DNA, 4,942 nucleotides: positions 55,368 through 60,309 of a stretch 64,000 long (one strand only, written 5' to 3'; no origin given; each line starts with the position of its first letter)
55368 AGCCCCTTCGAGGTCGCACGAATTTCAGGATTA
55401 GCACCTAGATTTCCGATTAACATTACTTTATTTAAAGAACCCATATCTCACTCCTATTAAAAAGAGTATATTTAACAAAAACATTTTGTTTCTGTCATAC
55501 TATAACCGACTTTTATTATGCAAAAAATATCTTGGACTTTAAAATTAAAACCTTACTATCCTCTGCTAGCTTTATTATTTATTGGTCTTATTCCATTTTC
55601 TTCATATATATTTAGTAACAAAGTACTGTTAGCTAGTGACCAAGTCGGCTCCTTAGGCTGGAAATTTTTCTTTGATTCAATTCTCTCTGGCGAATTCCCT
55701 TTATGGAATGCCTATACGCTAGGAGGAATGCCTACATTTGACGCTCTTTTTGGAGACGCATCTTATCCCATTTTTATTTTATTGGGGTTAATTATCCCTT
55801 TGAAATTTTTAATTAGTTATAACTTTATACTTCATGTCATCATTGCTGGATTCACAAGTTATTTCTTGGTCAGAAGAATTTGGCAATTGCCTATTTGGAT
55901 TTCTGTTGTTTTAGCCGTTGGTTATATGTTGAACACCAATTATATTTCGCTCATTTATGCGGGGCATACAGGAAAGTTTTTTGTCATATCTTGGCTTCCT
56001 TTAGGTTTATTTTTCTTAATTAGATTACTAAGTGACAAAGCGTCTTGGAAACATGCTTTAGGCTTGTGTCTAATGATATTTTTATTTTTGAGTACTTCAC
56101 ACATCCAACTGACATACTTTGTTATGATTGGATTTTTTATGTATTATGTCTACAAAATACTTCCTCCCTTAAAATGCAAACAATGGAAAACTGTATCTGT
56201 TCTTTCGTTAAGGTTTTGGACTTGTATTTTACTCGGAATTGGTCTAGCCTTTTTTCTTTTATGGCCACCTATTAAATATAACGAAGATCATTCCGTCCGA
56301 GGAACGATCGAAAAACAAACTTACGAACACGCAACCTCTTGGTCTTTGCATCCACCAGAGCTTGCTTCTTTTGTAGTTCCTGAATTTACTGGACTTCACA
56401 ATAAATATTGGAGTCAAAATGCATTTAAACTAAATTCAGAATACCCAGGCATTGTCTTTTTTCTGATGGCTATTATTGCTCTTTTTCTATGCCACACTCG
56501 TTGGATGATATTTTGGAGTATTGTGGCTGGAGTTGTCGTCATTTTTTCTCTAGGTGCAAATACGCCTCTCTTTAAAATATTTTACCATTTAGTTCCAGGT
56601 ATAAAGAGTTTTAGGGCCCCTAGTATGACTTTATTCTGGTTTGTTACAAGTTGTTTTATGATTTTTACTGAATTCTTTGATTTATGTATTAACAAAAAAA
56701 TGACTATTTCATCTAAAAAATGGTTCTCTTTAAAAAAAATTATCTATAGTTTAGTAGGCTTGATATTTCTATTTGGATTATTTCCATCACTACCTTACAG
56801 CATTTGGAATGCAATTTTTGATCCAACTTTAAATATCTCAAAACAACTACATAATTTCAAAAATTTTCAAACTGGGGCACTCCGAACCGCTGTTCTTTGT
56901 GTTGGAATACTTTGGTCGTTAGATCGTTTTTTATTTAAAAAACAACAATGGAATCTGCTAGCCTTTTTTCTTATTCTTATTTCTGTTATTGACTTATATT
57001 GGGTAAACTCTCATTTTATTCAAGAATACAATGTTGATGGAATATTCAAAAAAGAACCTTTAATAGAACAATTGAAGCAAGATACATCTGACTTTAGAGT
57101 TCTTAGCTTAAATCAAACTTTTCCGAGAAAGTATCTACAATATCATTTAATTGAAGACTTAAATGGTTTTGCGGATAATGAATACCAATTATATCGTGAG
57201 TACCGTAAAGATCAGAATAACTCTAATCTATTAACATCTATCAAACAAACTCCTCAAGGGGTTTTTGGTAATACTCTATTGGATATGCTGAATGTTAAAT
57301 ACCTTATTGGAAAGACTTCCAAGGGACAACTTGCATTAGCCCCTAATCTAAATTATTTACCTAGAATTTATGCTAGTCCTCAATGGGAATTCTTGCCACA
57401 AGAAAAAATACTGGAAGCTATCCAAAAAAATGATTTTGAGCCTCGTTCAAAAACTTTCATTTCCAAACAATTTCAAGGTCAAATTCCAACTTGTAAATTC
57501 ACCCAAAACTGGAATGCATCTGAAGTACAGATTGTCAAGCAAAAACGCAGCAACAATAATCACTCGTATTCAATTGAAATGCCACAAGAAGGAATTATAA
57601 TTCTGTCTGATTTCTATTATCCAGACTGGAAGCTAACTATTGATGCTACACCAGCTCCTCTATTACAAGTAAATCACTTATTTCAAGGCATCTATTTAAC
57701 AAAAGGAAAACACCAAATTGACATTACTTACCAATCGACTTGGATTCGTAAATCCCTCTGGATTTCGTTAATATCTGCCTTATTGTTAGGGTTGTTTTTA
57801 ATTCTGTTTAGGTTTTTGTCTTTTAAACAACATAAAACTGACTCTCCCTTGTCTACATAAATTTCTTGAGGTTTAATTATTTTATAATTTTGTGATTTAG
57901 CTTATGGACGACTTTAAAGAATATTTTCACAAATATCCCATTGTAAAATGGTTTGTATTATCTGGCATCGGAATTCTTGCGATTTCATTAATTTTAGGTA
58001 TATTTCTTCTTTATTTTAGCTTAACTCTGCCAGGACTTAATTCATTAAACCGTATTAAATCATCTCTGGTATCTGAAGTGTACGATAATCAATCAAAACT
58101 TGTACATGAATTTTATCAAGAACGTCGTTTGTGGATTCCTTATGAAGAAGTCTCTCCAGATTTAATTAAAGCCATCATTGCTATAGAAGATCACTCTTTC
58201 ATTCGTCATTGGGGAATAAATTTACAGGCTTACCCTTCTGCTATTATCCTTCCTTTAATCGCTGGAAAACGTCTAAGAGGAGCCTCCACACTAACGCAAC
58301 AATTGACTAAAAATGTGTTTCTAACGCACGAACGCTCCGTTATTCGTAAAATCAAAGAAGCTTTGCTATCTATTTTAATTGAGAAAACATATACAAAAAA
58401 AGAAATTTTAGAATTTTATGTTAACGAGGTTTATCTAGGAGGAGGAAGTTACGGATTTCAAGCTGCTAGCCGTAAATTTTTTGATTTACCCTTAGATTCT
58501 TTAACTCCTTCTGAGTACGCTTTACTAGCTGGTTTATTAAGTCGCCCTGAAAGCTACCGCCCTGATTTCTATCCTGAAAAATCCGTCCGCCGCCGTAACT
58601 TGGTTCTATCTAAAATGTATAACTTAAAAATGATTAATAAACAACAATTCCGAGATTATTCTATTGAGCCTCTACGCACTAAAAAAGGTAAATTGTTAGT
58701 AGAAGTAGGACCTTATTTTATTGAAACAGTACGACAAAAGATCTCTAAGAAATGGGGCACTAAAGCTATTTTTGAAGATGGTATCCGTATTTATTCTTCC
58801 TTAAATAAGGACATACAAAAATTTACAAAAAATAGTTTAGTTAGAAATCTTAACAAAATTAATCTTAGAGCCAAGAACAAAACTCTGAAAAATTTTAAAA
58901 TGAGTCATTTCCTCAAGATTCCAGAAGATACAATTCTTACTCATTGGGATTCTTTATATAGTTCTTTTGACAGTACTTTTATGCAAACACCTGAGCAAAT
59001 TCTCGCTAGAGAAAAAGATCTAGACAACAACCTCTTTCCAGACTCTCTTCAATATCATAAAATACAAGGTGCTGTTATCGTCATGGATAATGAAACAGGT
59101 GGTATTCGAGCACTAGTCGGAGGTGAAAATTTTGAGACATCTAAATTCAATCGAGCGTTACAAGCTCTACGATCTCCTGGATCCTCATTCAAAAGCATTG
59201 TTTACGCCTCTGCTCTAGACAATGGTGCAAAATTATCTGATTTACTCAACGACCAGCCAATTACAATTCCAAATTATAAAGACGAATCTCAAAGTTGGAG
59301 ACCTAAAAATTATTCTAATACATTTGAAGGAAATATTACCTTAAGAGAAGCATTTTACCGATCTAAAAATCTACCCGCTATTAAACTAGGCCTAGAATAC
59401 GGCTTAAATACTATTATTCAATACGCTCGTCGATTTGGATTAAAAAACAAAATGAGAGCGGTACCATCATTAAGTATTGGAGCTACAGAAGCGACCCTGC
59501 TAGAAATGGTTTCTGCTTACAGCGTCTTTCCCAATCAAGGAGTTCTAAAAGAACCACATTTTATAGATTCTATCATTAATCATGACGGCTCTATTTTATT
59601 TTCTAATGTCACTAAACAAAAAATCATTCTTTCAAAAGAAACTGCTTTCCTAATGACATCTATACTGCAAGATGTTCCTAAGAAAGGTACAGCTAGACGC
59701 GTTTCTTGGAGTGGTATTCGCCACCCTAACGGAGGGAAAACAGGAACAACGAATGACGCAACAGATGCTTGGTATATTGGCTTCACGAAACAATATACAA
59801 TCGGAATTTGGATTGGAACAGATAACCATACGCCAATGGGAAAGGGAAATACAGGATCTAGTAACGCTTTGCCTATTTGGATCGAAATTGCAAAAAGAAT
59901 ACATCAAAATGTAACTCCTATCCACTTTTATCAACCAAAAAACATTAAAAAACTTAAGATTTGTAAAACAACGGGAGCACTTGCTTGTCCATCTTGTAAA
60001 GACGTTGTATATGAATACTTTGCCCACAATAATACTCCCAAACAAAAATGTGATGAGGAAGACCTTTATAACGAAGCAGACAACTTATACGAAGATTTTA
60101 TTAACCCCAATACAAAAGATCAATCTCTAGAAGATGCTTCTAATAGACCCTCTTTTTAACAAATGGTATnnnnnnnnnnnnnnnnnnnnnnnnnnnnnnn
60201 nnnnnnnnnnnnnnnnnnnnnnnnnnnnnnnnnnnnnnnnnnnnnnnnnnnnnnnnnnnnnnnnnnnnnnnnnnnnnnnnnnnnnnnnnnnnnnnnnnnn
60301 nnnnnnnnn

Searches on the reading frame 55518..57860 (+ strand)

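Call 14: search_protein_families(library=ncbifam, proteins=[window:55518-57860:+])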
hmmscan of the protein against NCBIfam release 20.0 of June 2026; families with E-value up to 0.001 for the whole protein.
window:55518-57860:+ (780 aa): 0 families

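Call 51: search_protein_families(library=pfam, proteins=[window:55518-57860:+], max_evalue=0.00001)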
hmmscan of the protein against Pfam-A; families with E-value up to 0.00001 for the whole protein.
window:55518-57860:+ (780 aa): 1 family
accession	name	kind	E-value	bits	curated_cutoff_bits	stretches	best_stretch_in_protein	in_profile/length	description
PF09586.16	YfhO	-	1.6e-07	30.6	28.5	1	656-750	739-835/835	Bacterial membrane protein YfhO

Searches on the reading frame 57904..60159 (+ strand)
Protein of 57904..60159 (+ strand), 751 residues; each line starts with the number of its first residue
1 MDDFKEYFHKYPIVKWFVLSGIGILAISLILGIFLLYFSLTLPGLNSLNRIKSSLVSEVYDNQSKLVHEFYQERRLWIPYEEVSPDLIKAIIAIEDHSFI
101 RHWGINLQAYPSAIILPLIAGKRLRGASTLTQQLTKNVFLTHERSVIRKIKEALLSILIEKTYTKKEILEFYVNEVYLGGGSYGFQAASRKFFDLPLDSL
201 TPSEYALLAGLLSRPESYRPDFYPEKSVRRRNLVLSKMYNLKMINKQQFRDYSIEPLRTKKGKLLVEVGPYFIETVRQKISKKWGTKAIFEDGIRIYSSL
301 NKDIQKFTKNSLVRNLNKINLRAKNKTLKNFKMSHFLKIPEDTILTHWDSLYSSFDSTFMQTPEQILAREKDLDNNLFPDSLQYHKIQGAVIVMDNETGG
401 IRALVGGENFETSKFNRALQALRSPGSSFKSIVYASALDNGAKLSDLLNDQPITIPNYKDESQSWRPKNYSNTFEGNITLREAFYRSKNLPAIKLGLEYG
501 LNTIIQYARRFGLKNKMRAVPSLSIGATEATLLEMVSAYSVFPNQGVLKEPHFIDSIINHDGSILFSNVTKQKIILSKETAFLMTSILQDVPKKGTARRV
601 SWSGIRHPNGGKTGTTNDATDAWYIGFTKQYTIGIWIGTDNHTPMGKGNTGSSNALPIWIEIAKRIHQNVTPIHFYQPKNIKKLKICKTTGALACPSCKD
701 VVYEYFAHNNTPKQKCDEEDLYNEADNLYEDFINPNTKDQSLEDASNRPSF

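Call 14: search_protein_families(library=ncbifam, proteins=[window:57904-60159:+])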
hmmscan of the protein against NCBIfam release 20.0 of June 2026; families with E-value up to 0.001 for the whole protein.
window:57904-60159:+ (751 aa): 17 families
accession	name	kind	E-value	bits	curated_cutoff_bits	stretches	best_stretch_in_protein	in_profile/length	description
TIGR02074.1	PBP_1a_fam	subfamily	2.5e-168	561.2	508.75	1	74-669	1-535/535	PBP1A family penicillin-binding protein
TIGR02071.1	PBP_1b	equivalog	9.7e-132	440.6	717.75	2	383-692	400-706/729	penicillin-binding protein 1B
NF051885.1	tranpepglycosPbpC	equivalog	4.4e-119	398.9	900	2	383-681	320-608/632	multimodular transpeptidase-transglycosylase PbpC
NF008643.0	PRK11636.1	equivalog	1e-115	387.9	1263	3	24-324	16-315/850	peptidoglycan glycosyltransferase/peptidoglycan DD-transpeptidase MrcA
NF011423.0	PRK14850.1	equivalog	4.1e-105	352.8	1275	2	384-699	411-722/764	penicillin-binding protein 1b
NF007061.0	PRK09506.1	equivalog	3.7e-104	349.2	1120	2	385-709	466-786/825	bifunctional glycosyl transferase/transpeptidase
TIGR02073.1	PBP_1c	equivalog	8.1e-104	348.7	494.2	2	387-718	273-592/728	penicillin-binding protein 1C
NF038276.1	strep_PBP2A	exception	5.5e-89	299.3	1100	2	4-306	30-330/716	penicillin-binding protein PBP2A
NF038272.1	strep_PBP1A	exception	2.3e-79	267.4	1075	2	14-307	8-307/658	penicillin-binding protein PBP1A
NF008414.0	PRK11240.1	equivalog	4.7e-61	206.8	1121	2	389-691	301-594/774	peptidoglycan glycosyltransferase PbpC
NF038274.1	strep_PBP1B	exception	2.2e-53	181.7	1225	2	387-666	377-661/745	penicillin-binding protein PBP1B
TIGR02070.1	mono_pep_trsgly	equivalog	1.2e-42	146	182.65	1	71-241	51-221/224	monofunctional biosynthetic peptidoglycan transglycosylase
NF010008.0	PRK13481.1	equivalog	1.6e-26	93.2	270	1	80-251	85-262/269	glycosyltransferase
TIGR03423.1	pbp2_mrdA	equivalog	3e-20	72.3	455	2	523-618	428-528/593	penicillin-binding protein 2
TIGR02214.1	spoVD_pbp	equivalog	1e-11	43.9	688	1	523-619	400-497/636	stage V sporulation protein D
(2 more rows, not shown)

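Call 26: find_homologous_proteins(query=window:57904-60159:+, max_evalue=1e-50)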
Query window:57904-60159:+ (751 aa): 6717 proteins with E <= 1e-50 among 8000 candidates; the best 120 are listed.
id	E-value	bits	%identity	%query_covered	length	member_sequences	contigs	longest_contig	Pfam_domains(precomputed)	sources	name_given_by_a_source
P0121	0.0e+0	1712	100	100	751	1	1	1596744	PF00912.29,PF00905.28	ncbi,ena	-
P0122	1.7e-247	841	54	93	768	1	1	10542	PF00912.29,PF00905.28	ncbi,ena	-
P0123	5.8e-245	833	50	96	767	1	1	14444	PF00912.29,PF00905.28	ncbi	-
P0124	8.3e-243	826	53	93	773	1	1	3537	PF00912.29,PF00905.28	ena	-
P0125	4.8e-242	823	51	93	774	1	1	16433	PF00912.29,PF00905.28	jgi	jgi:penicillin-binding protein 1A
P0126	2.5e-239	814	49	96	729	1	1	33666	PF00912.29,PF00905.28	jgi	jgi:penicillin-binding protein 1A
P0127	5.9e-237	806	52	90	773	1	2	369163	PF00912.29,PF00905.28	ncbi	-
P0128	5.4e-235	800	50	93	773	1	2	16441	PF00912.29,PF00905.28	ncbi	-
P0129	2.4e-234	798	51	91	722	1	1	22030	PF00912.29,PF00905.28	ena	-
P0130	3.3e-234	797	50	93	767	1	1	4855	PF00912.29,PF00905.28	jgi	jgi:penicillin-binding protein 1A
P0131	9.3e-234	796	49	95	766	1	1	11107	PF00912.29,PF00905.28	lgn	-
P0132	1.2e-231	789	48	95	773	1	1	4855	PF00912.29,PF00905.28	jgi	jgi:penicillin-binding protein 1A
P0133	2.3e-231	788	47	95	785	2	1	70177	PF00912.29,PF00905.28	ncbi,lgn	-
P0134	3.2e-231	787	47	99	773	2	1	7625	PF00912.29,PF00905.28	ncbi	-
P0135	7.9e-231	786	46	98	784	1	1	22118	PF00912.29,PF00905.28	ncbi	-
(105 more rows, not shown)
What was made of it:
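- On Leptospiral Lig proteins: Housekeeping proteins place the organism nearest Fibrobacterota at 45-54% (call 26).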

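Call 27: find_encoding_contigs(protein=P0121, flank=10000, max_places=5)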
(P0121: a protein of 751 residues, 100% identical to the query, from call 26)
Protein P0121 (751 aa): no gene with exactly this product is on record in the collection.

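Call 29: find_encoding_contigs(protein=P0241, flank=10000, max_places=5)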
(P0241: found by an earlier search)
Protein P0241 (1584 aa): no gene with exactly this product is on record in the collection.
